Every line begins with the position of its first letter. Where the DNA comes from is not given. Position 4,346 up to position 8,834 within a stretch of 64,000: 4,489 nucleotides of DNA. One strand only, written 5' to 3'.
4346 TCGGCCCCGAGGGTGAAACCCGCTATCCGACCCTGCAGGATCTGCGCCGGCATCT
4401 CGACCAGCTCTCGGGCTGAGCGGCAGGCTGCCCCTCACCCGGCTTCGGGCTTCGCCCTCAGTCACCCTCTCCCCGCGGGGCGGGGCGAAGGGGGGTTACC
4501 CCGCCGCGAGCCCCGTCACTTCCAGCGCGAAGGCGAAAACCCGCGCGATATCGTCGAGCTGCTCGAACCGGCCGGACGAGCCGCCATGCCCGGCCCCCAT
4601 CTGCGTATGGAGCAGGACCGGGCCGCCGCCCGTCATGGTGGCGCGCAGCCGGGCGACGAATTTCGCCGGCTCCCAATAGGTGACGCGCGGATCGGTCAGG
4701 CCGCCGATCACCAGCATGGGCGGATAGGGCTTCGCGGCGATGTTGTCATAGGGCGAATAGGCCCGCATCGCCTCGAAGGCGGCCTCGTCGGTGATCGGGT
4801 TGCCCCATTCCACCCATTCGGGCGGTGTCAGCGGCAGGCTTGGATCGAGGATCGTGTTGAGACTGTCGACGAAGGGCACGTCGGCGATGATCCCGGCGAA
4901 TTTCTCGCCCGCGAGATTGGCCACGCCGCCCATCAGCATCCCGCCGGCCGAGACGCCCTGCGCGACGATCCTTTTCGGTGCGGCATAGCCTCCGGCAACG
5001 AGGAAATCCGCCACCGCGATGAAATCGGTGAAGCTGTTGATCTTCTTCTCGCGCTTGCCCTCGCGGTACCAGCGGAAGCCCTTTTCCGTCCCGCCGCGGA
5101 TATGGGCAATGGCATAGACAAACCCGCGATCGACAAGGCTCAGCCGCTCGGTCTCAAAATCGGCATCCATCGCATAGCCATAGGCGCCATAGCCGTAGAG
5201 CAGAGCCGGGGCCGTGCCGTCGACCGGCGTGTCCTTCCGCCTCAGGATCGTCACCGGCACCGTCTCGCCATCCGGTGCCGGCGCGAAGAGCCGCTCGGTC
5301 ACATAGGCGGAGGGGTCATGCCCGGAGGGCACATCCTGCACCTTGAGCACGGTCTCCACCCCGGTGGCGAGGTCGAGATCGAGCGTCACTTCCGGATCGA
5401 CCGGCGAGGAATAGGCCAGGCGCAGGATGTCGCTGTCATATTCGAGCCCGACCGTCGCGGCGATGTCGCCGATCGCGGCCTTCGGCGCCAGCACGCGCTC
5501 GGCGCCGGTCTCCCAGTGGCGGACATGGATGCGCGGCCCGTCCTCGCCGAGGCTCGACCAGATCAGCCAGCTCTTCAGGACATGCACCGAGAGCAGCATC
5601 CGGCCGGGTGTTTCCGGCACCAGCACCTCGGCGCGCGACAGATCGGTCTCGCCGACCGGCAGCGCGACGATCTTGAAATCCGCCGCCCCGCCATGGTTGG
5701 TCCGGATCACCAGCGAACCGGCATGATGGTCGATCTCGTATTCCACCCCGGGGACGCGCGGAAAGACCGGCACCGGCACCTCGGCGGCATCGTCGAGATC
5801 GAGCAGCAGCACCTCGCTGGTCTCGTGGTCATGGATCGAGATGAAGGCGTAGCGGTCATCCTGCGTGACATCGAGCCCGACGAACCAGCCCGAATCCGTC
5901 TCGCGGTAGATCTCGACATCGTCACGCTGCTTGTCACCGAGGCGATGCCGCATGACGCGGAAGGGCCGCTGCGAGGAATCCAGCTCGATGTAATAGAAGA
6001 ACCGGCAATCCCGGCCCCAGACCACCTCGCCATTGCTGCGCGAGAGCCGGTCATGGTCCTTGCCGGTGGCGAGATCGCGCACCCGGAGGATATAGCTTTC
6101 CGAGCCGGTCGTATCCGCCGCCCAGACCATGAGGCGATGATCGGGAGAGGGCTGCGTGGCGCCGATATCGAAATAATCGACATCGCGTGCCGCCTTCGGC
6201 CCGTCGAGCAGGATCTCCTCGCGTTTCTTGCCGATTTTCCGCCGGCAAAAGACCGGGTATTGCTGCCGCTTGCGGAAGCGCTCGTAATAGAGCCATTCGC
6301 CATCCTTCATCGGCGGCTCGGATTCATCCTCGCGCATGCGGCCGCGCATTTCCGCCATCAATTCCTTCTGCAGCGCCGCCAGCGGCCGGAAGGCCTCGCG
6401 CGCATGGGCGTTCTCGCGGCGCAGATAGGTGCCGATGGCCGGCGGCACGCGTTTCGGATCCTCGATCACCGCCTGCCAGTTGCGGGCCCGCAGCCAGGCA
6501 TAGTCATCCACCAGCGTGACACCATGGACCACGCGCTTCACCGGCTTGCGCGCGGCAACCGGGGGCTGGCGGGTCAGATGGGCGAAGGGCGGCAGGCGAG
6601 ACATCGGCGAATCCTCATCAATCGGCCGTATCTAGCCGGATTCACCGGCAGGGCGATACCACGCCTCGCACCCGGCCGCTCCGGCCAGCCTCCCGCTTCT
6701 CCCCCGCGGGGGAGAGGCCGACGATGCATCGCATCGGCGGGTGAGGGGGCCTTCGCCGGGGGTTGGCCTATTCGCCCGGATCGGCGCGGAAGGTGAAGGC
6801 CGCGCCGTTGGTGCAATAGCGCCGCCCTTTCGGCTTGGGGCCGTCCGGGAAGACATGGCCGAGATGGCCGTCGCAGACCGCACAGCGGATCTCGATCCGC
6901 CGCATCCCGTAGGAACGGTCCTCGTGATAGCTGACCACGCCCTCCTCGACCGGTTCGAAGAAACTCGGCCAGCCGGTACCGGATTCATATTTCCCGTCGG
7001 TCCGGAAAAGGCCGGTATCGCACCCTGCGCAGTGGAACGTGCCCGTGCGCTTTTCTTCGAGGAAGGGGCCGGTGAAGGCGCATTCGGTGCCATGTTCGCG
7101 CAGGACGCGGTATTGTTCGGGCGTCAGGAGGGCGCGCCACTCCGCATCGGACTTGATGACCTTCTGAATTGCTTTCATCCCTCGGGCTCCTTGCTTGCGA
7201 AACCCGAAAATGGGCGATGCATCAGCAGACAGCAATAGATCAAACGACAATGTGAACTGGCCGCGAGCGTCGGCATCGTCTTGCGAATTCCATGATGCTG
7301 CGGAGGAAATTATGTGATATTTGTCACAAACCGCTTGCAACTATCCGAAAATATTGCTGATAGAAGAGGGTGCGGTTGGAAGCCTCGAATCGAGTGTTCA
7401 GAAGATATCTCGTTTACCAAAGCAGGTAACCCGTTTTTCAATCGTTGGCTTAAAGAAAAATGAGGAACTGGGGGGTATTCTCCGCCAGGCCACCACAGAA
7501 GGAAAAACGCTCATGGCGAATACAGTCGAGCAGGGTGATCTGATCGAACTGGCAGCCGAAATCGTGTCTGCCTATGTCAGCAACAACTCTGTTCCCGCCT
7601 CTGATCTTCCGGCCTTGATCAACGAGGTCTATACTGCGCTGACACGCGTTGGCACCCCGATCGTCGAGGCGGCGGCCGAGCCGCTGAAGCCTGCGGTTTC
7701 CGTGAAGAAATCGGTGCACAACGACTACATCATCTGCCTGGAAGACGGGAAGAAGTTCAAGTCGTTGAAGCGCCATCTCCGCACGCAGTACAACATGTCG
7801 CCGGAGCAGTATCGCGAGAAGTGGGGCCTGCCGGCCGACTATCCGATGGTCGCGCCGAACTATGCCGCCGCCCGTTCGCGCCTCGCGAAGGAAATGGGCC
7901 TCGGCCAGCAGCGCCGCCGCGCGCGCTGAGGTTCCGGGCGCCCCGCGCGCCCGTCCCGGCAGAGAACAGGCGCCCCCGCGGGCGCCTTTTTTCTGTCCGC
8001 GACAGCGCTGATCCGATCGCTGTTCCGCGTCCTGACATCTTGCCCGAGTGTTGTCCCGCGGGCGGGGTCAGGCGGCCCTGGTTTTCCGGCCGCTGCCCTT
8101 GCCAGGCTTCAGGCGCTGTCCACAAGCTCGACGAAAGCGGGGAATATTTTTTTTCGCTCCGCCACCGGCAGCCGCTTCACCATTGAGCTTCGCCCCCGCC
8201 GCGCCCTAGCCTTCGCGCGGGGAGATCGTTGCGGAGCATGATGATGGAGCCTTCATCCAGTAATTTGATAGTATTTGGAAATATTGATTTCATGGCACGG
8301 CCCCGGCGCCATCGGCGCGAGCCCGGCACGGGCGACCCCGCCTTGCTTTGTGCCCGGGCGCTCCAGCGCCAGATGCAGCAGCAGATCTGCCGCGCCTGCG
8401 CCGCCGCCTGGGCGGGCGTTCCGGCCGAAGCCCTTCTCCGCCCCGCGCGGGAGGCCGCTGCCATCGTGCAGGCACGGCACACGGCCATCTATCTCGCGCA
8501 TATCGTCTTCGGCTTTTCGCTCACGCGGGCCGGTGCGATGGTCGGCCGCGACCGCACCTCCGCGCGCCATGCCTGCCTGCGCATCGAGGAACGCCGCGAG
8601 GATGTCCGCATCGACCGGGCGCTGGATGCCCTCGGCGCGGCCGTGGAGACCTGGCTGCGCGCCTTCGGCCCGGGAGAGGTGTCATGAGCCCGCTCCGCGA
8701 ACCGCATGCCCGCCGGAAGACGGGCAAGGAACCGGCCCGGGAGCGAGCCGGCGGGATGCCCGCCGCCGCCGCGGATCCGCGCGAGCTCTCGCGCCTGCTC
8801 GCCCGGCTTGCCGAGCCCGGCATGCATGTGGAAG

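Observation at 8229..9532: Split GafA-type GTA master activator (GafY-like DnaA-domain-IV HTH + GafZ-like protein) about 10 kb upstream of the GTA structural genes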

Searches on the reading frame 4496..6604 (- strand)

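Call 40: search_protein_families(library=pfam, proteins=[window:4496-6604:-], max_evalue=0.001)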
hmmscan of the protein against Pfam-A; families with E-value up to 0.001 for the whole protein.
window:4496-6604:- (702 aa): 2 families
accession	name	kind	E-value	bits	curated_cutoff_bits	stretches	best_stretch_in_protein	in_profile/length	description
PF02897.21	Peptidase_S9_N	-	3.8e-76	256.9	24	1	15-422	2-413/414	Prolyl oligopeptidase, N-terminal beta-propeller domain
PF00326.27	Peptidase_S9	-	1.6e-60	204.7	22.6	1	483-698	3-211/213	Prolyl oligopeptidase family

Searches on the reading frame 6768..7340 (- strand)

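Call 14: search_protein_families(library=pfam, proteins=[window:6768-7340:-], max_evalue=0.001)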
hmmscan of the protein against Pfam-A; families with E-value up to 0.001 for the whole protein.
window:6768-7340:- (190 aa): 1 family
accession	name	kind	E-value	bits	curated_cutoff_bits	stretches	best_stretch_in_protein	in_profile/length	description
PF01641.26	SelR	-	1.1e-46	158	24.9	1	72-185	1-115/116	SelR domain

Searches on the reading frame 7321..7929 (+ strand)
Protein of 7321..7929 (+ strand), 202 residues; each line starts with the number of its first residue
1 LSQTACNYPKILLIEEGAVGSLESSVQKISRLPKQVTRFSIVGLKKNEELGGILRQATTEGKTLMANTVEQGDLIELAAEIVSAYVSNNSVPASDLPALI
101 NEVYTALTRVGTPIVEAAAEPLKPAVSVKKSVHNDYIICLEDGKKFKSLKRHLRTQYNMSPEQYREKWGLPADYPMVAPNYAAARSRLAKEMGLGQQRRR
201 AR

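Call 14: search_protein_families(library=pfam, proteins=[window:7321-7929:+], max_evalue=0.001)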
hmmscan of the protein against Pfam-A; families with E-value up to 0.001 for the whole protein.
window:7321-7929:+ (202 aa): 1 family
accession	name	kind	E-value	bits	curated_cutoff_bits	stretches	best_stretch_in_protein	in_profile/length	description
PF05443.17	ROS_MUCR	-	1.1e-53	180.9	25.4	1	73-195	1-123/123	ROS/MUCR transcriptional regulator protein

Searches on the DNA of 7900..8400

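Call 48: search_rna_families(source=window, start=7900, end=8400, threshold=evalue, max_evalue=1)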
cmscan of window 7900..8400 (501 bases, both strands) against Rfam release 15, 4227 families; matches with E-value up to 1: 2.
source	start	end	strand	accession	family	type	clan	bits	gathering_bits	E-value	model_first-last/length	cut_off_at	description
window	8277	8375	-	RF02619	BSnc115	Gene; sRNA;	-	20.9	115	0.067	1-91/91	no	Brucella sRNA 115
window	7943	7998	+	RF01409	STnc250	Gene; sRNA;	-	18.9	42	0.28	1-94/94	no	STnc250 Hfq binding RNA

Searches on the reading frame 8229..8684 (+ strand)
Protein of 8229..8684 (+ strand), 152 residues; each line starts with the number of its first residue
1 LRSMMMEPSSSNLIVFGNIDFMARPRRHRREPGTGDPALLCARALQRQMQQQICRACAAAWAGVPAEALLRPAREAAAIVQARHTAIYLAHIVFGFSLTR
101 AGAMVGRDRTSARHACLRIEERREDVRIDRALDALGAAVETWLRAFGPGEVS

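Call 3: search_protein_families(library=pfam, proteins=[window:8229-8684:+], max_evalue=1)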
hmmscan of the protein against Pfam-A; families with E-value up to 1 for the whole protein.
window:8229-8684:+ (152 aa): 1 family
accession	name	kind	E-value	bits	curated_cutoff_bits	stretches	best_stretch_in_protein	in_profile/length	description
PF08299.17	Bac_DnaA_C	-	2.4e-08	34.3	31.5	1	62-119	12-69/69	Bacterial dnaA protein helix-turn-helix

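Call 4: search_protein_families(library=ncbifam, proteins=[window:8229-8684:+], max_evalue=1)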
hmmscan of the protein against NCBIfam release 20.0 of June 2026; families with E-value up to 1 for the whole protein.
window:8229-8684:+ (152 aa): 5 families
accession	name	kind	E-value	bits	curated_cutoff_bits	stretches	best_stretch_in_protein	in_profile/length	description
NF004688.0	PRK06030.1-3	equivalog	7.4e-16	58.3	136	1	59-139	31-111/123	hypothetical protein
NF004686.0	PRK06030.1-1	equivalog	1.1e-08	35.1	148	1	59-134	60-135/151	hypothetical protein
NF004687.0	PRK06030.1-2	equivalog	1.4e-07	31.8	181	1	80-134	68-122/140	hypothetical protein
TIGR00362.1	DnaA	equivalog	1e-05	24.8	343.9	1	63-130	360-428/437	chromosomal replication initiator protein DnaA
NF001154.0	PRK00149.3-3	equivalog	0.033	13.2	410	1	63-136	380-455/462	chromosomal replication initiator protein DnaA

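Call 5: search_protein_families(library=phrogs, proteins=[window:8229-8684:+], max_evalue=1)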
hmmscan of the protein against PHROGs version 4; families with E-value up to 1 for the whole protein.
window:8229-8684:+ (152 aa): 2 families
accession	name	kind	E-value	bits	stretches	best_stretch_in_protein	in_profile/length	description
phrog_9734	-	unknown function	0.012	16.6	1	54-134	34-114/132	-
phrog_27829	-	DNA, RNA and nucleotide metabolism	0.013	16.5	1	60-104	10-53/72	DnaA-like replication initiation protein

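Call 24: search_solved_structures(query=window:8229-8684:+, max_evalue=10, show_alignments=2)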
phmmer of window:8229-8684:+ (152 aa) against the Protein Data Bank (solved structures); distinct sequences matched with E-value up to 10: 3.
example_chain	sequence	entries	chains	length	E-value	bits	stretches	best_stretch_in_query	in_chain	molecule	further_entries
1j1v_A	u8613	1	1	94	0.00035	24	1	69-126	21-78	Chromosomal replication initiator protein dnaA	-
3pvp_A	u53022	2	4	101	0.0017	21.8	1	56-120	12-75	Chromosomal replication initiator protein dnaA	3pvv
8flj_E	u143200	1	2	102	0.71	13.3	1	11-64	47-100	Integration host factor subunit alpha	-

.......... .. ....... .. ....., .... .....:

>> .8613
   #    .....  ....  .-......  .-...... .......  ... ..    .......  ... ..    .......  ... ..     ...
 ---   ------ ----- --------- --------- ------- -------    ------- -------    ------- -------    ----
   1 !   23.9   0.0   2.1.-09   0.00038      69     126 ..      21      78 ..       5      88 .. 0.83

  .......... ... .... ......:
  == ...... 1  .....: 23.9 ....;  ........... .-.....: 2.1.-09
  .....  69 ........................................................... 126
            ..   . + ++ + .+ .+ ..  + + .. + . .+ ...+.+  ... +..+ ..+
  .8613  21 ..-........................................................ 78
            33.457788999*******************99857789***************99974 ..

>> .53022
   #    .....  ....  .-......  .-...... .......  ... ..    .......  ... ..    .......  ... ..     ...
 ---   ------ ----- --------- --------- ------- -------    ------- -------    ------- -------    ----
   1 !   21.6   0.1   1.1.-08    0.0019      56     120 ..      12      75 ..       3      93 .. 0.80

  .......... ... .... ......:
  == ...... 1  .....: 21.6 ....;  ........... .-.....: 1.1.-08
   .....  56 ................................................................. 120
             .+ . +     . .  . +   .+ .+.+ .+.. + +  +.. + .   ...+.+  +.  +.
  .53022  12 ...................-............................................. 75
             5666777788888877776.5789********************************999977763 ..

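Call 44: find_homologous_proteins(query=window:8244-8684:+)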
Query window:8244-8684:+ (147 aa): 15 proteins with E <= 0.001 among 523 candidates.
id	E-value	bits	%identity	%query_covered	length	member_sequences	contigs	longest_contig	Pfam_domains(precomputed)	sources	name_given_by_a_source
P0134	2.8e-86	305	96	100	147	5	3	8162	PF08299.18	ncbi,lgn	-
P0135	3.8e-72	259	86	99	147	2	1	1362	PF08299.18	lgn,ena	-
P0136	4.2e-58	213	71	100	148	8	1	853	PF08299.18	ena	-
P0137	5.1e-52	194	74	89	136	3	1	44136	PF08299.18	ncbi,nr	ncbi:MAG: hypothetical protein O9308_17165 [Beijerinckiaceae bacterium]|nr:hypothetical protein [Bei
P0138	2.5e-44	169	81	69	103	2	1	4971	PF08299.18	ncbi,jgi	jgi:chromosomal replication initiation ATPase DnaA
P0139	9.6e-34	134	54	94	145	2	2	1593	PF08299.18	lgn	-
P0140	1.1e-31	128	61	71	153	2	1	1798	PF08299.18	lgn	-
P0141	3.3e-27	113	51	74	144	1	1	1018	PF08299.18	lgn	-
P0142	4.1e-14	71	56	55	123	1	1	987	PF08299.18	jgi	jgi:chromosomal replication initiation ATPase DnaA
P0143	5.0e-13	67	42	76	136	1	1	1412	PF08299.18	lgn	-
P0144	6.0e-12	64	47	52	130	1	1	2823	PF08299.18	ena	-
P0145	6.3e-12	64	51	56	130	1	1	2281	PF08299.18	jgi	jgi:hypothetical protein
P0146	3.0e-11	62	63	31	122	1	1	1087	PF08299.18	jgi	jgi:hypothetical protein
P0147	1.2e-8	53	57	38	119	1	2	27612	PF08299.18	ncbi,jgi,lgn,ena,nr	ncbi:MAG TPA: helix-turn-helix domain-containing protein [Caulobacteraceae bacterium]|nr:helix-turn-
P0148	3.0e-5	42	46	47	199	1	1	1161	PF08299.18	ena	-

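Call 45: find_encoding_contigs(protein=P0147, flank=4000, max_places=3)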
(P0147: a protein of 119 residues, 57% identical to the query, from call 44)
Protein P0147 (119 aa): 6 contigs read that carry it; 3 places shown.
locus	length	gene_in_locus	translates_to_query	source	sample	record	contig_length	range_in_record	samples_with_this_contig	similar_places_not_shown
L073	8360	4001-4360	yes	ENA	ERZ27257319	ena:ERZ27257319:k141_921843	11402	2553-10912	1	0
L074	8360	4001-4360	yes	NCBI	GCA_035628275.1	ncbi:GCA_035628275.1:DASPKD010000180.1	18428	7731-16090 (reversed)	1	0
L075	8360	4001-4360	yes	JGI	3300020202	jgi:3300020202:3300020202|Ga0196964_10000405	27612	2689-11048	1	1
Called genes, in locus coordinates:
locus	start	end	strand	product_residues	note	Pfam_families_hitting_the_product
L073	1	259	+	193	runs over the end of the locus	-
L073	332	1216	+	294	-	-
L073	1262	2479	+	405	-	PF10098:DUF2336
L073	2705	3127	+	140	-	PF05443:ROS_MUCR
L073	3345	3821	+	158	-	PF07310:PAS_5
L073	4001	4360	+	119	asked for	PF08299:Bac_DnaA_C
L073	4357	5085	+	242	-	PF20057:DUF6456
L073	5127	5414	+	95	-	-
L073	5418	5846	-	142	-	PF02657:SufE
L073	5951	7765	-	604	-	PF00549:Ligase_CoA (faint), PF01343:Peptidase_S49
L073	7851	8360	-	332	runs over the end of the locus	?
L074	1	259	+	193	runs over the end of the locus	-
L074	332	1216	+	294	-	-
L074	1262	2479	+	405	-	PF10098:DUF2336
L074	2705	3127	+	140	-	PF05443:ROS_MUCR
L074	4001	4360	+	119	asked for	PF08299:Bac_DnaA_C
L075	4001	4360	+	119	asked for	PF08299:Bac_DnaA_C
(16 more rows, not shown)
